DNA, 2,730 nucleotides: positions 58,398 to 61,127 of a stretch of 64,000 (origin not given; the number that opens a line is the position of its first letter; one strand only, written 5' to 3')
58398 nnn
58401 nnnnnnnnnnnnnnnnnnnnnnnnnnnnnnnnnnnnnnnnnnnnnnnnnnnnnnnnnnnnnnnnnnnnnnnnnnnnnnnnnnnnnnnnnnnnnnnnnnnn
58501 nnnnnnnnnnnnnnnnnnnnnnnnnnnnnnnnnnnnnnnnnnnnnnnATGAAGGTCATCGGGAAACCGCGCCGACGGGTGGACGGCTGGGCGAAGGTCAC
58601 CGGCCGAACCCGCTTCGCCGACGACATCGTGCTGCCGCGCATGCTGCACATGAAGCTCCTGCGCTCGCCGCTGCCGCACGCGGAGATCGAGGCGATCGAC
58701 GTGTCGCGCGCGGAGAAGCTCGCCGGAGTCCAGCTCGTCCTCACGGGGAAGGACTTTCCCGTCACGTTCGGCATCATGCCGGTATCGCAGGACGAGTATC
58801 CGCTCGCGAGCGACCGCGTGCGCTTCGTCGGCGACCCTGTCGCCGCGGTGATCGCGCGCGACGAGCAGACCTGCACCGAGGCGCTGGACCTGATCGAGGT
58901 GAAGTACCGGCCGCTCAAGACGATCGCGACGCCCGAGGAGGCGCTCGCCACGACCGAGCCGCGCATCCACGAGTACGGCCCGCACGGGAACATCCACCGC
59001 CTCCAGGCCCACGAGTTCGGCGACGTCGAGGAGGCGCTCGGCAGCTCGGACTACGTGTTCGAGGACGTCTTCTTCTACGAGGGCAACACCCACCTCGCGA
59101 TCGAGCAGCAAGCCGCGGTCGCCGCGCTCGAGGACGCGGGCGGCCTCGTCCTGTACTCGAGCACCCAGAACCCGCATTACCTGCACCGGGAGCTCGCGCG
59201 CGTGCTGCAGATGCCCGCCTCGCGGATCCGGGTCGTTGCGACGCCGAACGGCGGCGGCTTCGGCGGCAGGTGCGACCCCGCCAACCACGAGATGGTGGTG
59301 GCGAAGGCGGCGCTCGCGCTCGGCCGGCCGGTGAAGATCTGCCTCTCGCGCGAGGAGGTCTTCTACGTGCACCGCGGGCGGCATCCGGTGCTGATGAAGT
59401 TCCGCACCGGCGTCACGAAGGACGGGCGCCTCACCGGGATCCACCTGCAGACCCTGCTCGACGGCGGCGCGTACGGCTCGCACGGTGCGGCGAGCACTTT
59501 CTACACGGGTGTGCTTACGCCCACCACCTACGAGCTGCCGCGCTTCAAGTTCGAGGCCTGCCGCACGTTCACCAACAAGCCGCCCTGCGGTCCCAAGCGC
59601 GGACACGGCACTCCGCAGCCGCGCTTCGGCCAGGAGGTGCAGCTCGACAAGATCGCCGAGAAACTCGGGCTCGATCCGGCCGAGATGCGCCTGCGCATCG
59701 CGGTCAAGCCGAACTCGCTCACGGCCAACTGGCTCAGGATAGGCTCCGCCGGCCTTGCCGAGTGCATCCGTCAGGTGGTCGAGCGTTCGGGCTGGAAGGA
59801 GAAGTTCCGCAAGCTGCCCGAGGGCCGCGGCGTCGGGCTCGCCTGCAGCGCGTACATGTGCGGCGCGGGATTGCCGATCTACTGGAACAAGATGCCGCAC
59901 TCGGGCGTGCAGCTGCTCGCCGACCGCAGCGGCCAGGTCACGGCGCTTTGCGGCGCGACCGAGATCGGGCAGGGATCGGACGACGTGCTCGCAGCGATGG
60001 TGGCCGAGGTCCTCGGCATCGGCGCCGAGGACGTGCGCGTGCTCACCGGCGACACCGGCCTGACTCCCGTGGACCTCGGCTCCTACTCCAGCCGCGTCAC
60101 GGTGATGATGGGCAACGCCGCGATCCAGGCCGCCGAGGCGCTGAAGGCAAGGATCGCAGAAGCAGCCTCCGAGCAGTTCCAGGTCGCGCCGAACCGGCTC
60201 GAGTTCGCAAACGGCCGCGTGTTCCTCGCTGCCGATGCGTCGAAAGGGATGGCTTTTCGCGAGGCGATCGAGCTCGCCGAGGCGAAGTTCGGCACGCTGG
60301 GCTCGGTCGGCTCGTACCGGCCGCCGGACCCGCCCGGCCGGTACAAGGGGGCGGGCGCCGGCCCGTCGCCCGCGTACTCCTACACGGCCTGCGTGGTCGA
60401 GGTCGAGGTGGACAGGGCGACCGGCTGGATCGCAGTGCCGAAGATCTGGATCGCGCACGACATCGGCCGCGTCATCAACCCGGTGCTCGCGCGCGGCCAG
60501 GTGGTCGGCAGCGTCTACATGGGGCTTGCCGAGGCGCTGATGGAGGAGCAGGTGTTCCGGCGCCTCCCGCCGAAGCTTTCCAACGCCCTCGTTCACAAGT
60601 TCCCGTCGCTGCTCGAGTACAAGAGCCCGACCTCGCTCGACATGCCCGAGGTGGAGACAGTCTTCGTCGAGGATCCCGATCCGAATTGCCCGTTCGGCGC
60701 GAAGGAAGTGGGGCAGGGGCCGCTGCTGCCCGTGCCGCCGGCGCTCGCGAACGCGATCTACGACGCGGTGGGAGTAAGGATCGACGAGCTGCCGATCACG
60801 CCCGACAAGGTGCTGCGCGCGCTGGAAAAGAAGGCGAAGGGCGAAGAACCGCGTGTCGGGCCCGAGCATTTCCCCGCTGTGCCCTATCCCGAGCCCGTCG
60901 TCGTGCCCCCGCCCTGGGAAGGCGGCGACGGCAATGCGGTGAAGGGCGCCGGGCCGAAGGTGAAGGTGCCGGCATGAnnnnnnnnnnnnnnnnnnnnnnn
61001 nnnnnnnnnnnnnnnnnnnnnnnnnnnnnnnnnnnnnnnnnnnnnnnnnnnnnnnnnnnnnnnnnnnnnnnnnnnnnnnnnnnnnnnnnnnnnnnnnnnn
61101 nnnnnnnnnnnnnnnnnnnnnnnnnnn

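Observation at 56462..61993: hcrCAB-like 4-hydroxybenzoyl-CoA reductase divergent from a boxD-like dehydrogenase: a possible reductive-dehydroxylation-to-epoxidase hybrid route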

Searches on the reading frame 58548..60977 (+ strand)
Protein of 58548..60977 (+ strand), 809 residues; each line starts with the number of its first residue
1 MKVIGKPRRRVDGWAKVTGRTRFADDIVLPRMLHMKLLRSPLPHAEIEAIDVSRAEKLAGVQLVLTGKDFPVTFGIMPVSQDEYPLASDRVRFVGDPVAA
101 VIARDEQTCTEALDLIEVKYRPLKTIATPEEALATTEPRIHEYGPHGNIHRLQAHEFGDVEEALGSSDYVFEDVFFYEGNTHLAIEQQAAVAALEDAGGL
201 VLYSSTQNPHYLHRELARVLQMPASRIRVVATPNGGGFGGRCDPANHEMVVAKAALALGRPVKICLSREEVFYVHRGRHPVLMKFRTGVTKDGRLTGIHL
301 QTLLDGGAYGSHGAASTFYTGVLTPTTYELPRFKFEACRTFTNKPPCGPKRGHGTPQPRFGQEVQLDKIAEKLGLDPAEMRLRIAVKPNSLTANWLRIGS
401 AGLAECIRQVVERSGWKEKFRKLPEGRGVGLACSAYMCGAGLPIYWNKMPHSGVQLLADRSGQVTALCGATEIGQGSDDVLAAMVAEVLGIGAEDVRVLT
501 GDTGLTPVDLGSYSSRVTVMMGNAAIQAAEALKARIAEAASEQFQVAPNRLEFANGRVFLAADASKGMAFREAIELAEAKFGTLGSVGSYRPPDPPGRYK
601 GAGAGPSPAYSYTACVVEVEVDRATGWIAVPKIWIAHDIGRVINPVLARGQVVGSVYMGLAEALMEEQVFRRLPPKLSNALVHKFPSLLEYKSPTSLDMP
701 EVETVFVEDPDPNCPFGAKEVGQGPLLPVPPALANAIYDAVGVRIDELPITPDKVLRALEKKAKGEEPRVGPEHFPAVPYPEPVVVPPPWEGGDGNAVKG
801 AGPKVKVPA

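Call 5: search_protein_families(library=ncbifam, proteins=[window:58548-60977:+], max_evalue=0.00001)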
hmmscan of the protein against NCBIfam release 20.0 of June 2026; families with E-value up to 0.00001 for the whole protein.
window:58548-60977:+ (809 aa): 13 families
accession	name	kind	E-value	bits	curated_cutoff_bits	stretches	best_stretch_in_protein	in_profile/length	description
TIGR03194.1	4hydrxCoA_A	equivalog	3.1e-241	802.9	994.55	1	10-759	3-746/746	4-hydroxybenzoyl-CoA reductase subunit alpha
NF043082.1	XdhA_XDHase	equivalog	3.9e-165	551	780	1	4-762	1-755/758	xanthine dehydrogenase subunit XdhA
NF007426.0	PRK09970.1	equivalog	5e-160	534.1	916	1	2-761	4-757/761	xanthine dehydrogenase molybdenum-binding subunit XdhA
TIGR03196.1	pucD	equivalog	2.6e-130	436.1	783.65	1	3-755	2-754/763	xanthine dehydrogenase subunit D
NF041018.1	glyceraldDH_alpha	equivalog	1.5e-117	393.9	790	1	3-755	2-740/741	glyceraldehyde dehydrogenase subunit alpha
TIGR03311.1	Se_dep_XDH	equivalog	2.4e-102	343.5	830.45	2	4-540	162-682/848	selenium-dependent xanthine dehydrogenase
NF040766.1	CODH_aero_grp5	exception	4.1e-101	339.4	950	2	2-572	3-589/785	aerobic carbon-monoxide dehydrogenase large subunit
NF045668.1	pterin_aldehy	equivalog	9.8e-89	298.6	1100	1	2-760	173-905/905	molybdopterin-dependent aldehyde oxidoreductase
TIGR02965.1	xanthine_xdhB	equivalog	1e-84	285.2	849.5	1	14-760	11-755/758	xanthine dehydrogenase molybdopterin binding subunit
NF041671.1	peri_hyde_PaoC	equivalog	1.8e-83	281.2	1180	1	1-761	15-733/735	aldehyde oxidoreductase molybdenum-binding subunit PaoC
TIGR03313.1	Se_sel_red_Mo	hypoth_equivalog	4.9e-82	276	1101.9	2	145-761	349-951/951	molybdopterin-dependent oxidoreductase Mo/Fe-S-binding subunit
TIGR02416.1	CO_dehy_Mo_lg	equivalog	6.4e-80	269.3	991.15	1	17-755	6-767/770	aerobic carbon-monoxide dehydrogenase large subunit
TIGR02969.1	mam_aldehyde_ox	subfamily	4e-45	153.8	1912.3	1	4-723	576-1262/1330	aldehyde oxidase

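Call 7: search_solved_structures(query=window:58548-60977:+, show_alignments=1, max_evalue=1e-40)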
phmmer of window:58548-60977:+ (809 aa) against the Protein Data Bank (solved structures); distinct sequences matched with E-value up to 1e-40: 39.
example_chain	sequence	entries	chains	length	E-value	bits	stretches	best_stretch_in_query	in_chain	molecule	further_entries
1rm6_A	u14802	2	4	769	3.5e-172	577.8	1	7-762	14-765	4-hydroxybenzoyl-CoA reductase alpha subunit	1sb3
7dqx_A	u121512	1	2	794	2e-80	274.3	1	12-759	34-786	6-hydroxypseudooxynicotine dehydrogenase complex subunit gamma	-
8uem_A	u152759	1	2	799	7.1e-77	262.6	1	16-763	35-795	Carbon monoxide dehydrogenase (Large chain), CoxL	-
1t3q_B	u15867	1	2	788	3.5e-74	253.7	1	5-762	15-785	quinoline 2-oxidoreductase large subunit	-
3hrd_A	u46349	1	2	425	1.1e-72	248.7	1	2-413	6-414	Nicotinate dehydrogenase large molybdopterin subunit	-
4zoh_A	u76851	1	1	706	4.2e-68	233.6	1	4-753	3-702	Putative oxidoreductase molybdopterin-binding subunit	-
1n5w_B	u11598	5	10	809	4.1e-65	223.7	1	4-741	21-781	Carbon monoxide dehydrogenase large chain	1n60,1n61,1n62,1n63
1zxi_B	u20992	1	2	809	4.8e-65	223.5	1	4-741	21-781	Carbon monoxide dehydrogenase large chain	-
5g5h_C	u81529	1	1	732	9.2e-64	219.2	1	1-759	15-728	Aldehyde oxidoreductase molybdenum-binding subunit PaoC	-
5g5g_C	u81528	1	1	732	2.3e-63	217.9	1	1-759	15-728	PUTATIVE XANTHINE DEHYDROGENASE YAGS FAD-BINDING SUBUNIT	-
1ffu_B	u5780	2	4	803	1.4e-62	215.3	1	5-760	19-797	CUTL, MOLYBDOPROTEIN OF CARBON MONOXIDE DEHYDROGENASE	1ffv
2w55_B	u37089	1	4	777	2.6e-61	211.1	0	4-382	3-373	XANTHINE DEHYDROGENASE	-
1jro_B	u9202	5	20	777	3.9e-61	210.5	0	4-382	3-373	xanthine dehydrogenase, chain B | XANTHINE DEHYDROGENASE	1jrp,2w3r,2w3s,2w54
1sij_A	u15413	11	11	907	6.5e-58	199.9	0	9-532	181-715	Aldehyde oxidoreductase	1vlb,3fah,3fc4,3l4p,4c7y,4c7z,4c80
5y6q_C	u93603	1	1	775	1.8e-55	191.8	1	4-756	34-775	Aldehyde oxidase large subunit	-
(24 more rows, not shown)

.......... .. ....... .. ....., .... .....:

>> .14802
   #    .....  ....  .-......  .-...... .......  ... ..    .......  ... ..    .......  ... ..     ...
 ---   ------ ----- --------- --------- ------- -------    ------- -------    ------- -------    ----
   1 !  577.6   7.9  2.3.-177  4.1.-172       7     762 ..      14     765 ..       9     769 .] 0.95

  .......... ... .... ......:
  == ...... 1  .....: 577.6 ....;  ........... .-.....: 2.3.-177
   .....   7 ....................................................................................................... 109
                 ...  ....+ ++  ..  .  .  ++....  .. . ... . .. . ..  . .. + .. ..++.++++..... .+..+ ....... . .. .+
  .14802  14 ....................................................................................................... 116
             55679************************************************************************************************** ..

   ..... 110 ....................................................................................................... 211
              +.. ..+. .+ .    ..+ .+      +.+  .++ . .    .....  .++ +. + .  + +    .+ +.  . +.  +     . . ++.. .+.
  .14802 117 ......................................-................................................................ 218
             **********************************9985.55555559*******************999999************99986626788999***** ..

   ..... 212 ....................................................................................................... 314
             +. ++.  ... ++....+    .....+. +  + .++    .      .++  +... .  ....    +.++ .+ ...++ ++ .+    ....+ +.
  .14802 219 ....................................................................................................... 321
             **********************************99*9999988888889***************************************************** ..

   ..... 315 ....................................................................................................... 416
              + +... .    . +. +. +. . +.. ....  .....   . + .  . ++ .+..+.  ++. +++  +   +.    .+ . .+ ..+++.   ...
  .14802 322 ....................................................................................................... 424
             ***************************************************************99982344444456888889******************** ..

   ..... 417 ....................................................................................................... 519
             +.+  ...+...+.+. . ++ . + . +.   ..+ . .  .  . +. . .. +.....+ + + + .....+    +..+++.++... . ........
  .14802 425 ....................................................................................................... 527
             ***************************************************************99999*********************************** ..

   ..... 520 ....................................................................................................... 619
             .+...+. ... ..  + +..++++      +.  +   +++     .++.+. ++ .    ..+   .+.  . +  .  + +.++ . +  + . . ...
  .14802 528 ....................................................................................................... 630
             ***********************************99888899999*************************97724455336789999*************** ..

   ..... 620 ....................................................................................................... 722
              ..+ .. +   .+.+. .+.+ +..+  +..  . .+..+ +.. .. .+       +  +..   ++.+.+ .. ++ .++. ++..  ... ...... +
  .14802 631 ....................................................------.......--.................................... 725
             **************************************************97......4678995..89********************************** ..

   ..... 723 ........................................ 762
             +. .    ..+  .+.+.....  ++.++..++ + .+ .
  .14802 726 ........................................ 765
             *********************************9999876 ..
